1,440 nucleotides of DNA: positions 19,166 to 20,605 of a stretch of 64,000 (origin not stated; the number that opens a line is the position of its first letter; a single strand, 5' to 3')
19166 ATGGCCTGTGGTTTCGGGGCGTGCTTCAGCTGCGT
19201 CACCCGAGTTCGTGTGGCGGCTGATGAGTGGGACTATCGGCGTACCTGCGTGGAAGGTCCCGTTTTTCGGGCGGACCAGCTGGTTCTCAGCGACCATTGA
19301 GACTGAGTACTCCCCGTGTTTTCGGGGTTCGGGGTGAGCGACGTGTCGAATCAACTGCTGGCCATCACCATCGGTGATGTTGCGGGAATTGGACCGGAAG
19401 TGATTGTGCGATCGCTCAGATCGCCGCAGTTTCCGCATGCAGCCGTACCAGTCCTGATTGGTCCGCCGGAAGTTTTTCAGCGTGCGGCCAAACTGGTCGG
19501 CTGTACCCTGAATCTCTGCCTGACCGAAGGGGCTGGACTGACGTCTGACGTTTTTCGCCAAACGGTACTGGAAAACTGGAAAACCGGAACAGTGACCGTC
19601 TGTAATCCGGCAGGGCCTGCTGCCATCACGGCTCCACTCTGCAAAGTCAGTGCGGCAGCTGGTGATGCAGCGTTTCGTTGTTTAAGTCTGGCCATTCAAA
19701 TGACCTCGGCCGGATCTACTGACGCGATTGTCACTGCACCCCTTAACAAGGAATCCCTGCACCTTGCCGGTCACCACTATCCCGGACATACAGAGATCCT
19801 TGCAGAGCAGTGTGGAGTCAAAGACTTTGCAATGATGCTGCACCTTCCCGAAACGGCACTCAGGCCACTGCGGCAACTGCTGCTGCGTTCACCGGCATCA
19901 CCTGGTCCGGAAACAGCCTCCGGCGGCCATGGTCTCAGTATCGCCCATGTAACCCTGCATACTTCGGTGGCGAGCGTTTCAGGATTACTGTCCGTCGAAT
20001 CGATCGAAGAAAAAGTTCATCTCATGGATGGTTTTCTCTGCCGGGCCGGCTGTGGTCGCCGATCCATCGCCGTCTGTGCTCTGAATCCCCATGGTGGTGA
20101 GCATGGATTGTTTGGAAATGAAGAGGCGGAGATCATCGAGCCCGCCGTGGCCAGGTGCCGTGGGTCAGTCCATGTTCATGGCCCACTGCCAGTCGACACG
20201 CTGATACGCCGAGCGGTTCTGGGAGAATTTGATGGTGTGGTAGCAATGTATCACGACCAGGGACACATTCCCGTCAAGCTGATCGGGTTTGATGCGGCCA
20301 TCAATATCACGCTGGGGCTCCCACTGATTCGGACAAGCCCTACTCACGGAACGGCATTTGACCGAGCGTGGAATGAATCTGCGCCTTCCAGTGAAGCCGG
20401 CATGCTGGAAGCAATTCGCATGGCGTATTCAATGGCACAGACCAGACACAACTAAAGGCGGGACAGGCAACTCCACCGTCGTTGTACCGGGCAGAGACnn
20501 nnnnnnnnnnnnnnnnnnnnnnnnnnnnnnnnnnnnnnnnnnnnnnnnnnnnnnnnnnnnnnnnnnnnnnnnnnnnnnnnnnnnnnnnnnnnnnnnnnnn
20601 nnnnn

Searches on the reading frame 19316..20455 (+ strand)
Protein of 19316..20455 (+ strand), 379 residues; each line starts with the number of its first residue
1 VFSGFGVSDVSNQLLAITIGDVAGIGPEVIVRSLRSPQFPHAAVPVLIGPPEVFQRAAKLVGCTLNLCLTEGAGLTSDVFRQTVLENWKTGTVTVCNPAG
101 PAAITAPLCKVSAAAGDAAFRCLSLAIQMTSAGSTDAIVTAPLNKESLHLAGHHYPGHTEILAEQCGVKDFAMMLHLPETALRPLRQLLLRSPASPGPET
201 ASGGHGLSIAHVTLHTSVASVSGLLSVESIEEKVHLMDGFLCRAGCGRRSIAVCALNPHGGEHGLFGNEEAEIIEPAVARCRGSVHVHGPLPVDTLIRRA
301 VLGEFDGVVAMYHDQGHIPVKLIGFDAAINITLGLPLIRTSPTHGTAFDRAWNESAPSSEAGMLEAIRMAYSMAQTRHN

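Call 5: search_protein_families(library=pfam, proteins=[window:19316-20455:+])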
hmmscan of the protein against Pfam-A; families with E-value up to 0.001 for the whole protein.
window:19316-20455:+ (379 aa): 1 family
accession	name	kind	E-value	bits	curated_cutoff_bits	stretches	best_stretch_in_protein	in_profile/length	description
PF04166.17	PdxA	-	1.6e-85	287.4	27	1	43-370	3-286/286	Pyridoxal phosphate biosynthetic protein PdxA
